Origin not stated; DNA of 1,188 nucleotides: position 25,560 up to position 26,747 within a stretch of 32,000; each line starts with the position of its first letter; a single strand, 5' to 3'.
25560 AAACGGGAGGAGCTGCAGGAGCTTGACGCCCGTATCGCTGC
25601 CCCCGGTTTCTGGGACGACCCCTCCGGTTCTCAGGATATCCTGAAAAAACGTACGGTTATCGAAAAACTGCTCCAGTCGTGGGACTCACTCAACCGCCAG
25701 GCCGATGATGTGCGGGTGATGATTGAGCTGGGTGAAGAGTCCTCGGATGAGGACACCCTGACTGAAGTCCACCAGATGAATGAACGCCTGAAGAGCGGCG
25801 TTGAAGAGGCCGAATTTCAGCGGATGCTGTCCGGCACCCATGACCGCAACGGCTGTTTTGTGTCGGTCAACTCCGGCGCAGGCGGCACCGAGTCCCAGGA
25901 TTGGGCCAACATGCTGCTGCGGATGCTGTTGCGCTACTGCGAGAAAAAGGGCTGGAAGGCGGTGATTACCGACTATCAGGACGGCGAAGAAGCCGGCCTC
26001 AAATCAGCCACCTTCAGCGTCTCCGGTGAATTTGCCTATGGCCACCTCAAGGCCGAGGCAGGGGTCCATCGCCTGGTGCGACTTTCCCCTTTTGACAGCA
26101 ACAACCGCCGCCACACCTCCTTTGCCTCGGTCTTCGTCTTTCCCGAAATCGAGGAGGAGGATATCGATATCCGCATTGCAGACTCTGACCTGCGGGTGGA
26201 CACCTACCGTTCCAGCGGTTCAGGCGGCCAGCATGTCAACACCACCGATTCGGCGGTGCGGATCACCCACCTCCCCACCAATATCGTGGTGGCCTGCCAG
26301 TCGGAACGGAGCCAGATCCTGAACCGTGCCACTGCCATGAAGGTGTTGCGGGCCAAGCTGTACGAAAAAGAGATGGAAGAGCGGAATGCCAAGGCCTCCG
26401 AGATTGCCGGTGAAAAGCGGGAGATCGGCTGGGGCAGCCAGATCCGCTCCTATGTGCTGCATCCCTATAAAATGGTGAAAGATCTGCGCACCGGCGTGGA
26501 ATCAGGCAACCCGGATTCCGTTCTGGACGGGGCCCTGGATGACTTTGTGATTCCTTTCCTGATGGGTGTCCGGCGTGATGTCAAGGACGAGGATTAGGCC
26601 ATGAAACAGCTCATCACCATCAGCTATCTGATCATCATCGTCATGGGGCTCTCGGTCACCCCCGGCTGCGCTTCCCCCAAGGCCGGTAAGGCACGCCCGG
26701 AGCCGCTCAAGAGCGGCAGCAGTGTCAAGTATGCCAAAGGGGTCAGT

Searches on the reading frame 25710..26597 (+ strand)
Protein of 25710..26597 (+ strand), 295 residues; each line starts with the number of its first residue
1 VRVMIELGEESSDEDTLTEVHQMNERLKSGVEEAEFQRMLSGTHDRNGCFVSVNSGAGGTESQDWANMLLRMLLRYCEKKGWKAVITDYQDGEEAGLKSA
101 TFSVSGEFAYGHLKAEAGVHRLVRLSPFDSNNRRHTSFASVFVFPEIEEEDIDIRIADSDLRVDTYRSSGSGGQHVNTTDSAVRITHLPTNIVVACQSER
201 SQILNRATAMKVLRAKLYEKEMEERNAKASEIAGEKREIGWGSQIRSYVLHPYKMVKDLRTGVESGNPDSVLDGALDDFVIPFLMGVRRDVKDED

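Call 69: search_protein_families(library=pfam, proteins=[window:25710-26597:+], max_evalue=0.00001)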
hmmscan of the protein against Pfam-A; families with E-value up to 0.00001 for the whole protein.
window:25710-26597:+ (295 aa): 2 families
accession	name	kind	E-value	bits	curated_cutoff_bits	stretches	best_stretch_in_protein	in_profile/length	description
PF03462.23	PCRF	-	4.5e-45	154.3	24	1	11-141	60-194/194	PCRF domain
PF00472.26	RF-1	-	2.6e-43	147.1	35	1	150-260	1-116/116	RF-1 domain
